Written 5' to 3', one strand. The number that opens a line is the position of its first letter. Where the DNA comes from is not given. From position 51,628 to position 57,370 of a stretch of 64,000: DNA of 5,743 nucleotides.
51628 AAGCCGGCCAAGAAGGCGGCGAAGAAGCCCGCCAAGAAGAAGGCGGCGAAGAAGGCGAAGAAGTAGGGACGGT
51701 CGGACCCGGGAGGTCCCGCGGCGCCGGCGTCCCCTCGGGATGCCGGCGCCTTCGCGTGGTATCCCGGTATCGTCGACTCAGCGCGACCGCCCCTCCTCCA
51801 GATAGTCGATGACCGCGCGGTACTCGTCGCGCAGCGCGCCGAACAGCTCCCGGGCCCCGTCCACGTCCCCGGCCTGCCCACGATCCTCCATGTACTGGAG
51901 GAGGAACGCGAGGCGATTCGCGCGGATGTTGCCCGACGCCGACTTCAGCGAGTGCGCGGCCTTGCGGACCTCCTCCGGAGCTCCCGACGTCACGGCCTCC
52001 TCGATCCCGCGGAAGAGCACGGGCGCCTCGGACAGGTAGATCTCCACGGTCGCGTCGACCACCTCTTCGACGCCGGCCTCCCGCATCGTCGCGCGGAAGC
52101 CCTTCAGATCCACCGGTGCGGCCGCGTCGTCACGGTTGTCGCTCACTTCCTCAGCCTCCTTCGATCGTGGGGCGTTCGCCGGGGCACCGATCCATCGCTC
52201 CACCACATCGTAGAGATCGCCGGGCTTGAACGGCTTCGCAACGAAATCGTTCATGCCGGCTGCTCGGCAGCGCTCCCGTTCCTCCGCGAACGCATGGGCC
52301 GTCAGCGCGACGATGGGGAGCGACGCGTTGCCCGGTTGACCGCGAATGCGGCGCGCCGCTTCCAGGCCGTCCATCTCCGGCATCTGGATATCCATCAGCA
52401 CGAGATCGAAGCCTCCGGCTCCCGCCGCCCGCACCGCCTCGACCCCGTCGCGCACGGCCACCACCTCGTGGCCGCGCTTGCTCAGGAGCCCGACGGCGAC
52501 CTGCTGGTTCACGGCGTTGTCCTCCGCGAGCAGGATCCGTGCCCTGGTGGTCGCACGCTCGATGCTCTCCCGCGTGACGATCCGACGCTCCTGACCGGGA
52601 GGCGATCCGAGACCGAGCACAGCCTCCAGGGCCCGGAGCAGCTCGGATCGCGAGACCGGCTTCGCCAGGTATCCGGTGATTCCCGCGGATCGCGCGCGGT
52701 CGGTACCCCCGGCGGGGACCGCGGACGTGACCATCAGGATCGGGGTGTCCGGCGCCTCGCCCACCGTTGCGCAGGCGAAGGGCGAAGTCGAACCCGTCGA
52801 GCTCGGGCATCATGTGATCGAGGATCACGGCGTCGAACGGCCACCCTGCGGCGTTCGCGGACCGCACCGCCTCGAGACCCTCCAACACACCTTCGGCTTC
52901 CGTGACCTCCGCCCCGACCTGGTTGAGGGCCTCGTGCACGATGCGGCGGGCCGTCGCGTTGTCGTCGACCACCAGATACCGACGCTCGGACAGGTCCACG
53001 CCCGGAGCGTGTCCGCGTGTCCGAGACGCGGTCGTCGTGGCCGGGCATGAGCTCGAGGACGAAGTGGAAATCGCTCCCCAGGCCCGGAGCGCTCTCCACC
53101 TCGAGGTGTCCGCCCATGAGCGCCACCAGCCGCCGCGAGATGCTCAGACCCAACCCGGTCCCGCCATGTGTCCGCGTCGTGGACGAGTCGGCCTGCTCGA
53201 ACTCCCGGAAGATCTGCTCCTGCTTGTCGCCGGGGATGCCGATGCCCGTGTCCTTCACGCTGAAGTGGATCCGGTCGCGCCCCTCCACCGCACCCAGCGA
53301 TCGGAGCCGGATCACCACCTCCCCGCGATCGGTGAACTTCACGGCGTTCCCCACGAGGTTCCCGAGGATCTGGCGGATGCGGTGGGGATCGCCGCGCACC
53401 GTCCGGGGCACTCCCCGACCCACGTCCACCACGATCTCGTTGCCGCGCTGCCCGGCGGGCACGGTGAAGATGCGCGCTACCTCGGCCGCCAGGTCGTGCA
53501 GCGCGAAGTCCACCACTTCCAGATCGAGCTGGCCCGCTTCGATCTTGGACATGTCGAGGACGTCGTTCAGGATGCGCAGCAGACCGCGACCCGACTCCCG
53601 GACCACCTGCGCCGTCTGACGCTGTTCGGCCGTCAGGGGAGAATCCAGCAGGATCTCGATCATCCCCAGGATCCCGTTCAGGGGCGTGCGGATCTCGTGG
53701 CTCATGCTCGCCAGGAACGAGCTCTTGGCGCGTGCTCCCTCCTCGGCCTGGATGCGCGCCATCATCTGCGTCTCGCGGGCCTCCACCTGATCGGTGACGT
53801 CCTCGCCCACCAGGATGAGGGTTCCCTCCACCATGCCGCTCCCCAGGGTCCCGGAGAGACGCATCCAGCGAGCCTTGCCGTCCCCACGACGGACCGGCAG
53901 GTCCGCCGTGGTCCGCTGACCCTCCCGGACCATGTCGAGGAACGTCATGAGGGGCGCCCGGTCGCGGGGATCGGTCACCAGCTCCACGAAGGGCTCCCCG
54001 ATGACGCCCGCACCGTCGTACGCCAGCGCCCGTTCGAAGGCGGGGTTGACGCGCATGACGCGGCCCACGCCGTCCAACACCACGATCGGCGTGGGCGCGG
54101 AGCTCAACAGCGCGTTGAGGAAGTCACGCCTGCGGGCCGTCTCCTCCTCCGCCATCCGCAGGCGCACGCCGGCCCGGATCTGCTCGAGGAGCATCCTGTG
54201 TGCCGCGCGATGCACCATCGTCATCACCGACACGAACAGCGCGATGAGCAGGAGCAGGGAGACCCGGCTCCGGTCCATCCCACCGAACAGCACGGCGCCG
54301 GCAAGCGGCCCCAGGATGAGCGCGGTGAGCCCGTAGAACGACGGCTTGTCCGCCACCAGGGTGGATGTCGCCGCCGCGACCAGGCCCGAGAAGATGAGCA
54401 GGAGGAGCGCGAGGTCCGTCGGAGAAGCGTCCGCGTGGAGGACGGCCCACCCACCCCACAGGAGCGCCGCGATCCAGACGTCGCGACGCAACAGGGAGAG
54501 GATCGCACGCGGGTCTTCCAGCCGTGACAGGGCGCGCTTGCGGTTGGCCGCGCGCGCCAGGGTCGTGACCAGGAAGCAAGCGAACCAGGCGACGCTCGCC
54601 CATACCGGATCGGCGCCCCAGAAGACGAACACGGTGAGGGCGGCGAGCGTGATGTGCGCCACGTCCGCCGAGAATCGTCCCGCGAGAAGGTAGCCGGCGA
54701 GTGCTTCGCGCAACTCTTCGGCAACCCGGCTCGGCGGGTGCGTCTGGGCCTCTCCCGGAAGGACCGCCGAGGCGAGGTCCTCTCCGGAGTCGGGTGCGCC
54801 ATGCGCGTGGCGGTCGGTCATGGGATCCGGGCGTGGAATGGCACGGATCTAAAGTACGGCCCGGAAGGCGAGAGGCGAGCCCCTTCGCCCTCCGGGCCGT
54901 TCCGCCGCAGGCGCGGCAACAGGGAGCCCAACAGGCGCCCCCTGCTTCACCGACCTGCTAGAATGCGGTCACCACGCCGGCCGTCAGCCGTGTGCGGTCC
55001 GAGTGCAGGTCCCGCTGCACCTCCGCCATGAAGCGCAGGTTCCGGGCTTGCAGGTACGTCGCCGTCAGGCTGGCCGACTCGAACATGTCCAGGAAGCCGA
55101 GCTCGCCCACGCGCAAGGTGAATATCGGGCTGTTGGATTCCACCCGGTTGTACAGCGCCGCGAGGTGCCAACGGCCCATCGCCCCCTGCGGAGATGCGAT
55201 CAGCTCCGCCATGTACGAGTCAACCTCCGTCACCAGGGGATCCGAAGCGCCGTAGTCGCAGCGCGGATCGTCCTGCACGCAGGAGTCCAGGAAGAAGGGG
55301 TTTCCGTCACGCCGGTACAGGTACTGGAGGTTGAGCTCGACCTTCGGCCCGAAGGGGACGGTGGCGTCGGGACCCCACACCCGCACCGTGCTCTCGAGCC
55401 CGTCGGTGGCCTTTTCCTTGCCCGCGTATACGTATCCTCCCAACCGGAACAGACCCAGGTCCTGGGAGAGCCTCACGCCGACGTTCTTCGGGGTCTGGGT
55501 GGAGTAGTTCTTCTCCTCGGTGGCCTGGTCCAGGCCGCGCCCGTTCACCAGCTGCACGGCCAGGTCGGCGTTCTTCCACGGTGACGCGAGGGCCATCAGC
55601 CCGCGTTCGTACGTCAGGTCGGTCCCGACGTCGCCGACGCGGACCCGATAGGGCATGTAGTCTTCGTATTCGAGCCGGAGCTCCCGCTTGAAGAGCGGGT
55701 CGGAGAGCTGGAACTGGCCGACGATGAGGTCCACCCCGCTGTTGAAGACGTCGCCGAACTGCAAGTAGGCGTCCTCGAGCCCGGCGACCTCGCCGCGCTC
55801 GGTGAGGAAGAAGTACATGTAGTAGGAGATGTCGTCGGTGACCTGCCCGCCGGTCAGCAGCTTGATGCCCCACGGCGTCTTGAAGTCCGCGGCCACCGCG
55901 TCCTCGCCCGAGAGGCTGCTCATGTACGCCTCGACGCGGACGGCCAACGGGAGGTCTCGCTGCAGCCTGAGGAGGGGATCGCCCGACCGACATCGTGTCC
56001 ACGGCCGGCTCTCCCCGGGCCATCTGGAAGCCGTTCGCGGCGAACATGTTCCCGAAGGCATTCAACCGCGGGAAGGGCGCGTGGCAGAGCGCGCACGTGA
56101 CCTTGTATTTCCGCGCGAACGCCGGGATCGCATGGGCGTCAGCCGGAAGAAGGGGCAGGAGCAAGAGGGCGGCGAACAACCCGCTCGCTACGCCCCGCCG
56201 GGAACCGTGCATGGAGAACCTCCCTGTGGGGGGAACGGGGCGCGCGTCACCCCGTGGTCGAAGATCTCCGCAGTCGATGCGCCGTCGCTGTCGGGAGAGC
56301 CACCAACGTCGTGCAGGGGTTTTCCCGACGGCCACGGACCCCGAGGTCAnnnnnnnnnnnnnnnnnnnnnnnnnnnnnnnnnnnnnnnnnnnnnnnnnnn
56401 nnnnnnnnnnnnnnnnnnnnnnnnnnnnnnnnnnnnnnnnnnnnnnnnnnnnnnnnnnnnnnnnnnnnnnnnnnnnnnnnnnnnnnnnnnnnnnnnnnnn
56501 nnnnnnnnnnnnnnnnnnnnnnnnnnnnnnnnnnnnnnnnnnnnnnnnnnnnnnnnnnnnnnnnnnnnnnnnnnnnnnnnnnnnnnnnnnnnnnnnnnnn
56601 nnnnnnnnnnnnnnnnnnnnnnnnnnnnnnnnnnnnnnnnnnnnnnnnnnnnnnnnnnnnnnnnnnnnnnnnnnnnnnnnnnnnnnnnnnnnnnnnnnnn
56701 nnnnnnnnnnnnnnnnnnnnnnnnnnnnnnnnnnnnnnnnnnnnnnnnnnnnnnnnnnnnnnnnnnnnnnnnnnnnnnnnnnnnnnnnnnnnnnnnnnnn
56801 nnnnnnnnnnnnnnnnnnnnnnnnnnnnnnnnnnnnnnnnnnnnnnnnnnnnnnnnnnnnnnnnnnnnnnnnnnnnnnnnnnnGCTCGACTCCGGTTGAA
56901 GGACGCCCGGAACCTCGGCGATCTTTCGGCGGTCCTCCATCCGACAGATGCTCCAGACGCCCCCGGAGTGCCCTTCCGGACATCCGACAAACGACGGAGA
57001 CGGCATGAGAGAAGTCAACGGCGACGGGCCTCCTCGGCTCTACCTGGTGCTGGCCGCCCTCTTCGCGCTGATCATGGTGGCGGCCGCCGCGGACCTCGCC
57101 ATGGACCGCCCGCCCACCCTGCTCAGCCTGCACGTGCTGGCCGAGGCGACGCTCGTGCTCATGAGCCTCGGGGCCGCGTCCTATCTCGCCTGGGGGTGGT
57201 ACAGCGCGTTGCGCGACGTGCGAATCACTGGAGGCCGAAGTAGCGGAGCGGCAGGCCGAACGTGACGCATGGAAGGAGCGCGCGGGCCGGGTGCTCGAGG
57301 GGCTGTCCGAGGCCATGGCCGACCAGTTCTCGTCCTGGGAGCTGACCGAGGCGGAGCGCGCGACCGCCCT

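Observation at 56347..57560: DUF2231 membrane protein and a divergent membrane-anchored LuxR regulator flanking the Cyc2-like gene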

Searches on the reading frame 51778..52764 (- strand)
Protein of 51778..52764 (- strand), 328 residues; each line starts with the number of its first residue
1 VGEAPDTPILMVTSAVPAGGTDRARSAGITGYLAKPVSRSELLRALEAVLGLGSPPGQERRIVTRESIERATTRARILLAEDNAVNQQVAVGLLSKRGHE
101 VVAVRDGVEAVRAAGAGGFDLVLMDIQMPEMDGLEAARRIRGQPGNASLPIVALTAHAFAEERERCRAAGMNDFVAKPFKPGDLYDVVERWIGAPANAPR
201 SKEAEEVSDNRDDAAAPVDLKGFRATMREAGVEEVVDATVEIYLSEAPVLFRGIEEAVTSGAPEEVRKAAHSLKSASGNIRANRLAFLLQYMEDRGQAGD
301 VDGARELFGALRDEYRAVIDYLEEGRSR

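Call 9: search_protein_families(library=pfam, max_evalue=0.01, proteins=[window:51778-52764:-])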
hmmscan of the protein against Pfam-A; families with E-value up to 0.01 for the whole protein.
window:51778-52764:- (328 aa): 2 families
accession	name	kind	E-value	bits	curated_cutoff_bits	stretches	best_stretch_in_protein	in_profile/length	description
PF00072.30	Response_reg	-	3.1e-33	114.7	30.2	2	77-188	1-110/111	Response regulator receiver domain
PF01627.28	Hpt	-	2.8e-12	47.2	24.6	1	240-318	3-81/84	Hpt domain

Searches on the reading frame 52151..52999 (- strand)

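Call 9: search_protein_families(library=pfam, max_evalue=0.01, proteins=[window:52151-52999:-])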
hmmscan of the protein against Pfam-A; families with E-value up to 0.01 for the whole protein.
window:52151-52999:- (282 aa): 1 family
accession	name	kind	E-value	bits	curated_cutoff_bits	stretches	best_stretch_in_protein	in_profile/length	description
PF00072.30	Response_reg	-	2.3e-10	41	30.2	1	9-78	2-66/111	Response regulator receiver domain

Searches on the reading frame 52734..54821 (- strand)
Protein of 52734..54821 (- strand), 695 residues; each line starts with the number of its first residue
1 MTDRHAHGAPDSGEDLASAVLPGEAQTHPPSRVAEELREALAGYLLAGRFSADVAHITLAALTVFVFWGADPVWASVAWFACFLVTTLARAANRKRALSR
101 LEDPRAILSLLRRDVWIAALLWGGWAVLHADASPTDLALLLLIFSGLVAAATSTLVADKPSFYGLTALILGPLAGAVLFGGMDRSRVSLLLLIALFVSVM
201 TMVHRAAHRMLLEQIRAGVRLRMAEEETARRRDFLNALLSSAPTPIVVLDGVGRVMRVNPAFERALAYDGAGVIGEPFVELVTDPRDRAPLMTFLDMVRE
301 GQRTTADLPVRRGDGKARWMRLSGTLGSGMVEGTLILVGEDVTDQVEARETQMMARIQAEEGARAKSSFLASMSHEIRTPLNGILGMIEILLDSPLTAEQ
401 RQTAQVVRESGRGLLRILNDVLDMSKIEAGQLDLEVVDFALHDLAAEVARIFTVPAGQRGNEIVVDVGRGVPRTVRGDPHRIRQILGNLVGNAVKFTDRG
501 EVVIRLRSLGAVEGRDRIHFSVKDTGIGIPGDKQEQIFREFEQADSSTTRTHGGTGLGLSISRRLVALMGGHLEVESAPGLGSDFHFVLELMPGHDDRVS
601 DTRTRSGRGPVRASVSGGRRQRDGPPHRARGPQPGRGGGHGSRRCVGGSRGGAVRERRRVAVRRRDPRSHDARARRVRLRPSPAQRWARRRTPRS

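Call 9: search_protein_families(library=pfam, max_evalue=0.01, proteins=[window:52734-54821:-])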
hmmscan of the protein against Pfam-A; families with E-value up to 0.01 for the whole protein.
window:52734-54821:- (695 aa): 6 families
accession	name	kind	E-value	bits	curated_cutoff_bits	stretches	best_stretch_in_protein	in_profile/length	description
PF02518.31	HATPase_c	-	2.7e-30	105.5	26.4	1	477-591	1-109/111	Histidine kinase-, DNA gyrase B-, and HSP90-like ATPase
PF00512.31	HisKA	-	5.5e-22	78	26.9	1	365-430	1-66/66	His Kinase A (phospho-acceptor) domain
PF08448.16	PAS_4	-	1.8e-10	41.5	23.1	1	239-346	1-109/110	PAS fold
PF00989.32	PAS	-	6.4e-09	36.3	22.6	1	234-322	2-91/113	PAS fold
PF13426.13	PAS_9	-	5.4e-07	30.3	27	1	243-344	1-103/103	PAS domain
PF13188.13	PAS_8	-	1.4e-06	28.4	21.8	1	234-290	2-55/65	PAS domain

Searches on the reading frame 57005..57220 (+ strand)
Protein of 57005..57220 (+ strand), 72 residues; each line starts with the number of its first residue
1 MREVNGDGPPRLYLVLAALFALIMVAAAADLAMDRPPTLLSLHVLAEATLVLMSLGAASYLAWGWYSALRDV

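Call 69: search_protein_representatives(protein=window:57005-57220:+)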
Query: 72 residues. Proteins with E-value up to 0.001 (for the whole library): 28; up to 1e-10: 2; up to 1e-30: 0. The best 28 are listed.
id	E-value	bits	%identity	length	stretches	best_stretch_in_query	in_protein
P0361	1.2e-14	69.9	56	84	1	7-72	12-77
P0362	1.4e-13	66.6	57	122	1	14-71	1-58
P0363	1.7e-10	56.8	51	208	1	12-68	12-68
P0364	1.8e-09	53.5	54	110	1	15-68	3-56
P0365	4.0e-09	52.5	49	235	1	6-68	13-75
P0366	2.8e-08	49.8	57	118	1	10-62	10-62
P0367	2.8e-08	49.8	43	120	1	13-70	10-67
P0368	1.2e-07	47.8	43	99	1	8-67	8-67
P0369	3.1e-07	46.5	38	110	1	5-72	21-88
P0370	7.5e-07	45.3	42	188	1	7-71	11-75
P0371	8.5e-07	45.1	50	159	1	7-68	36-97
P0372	2.2e-06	43.8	48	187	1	15-70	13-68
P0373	2.3e-06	43.8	35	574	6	39-69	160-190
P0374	6.3e-06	42.4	43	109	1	5-69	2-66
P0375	6.7e-06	42.3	51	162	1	20-70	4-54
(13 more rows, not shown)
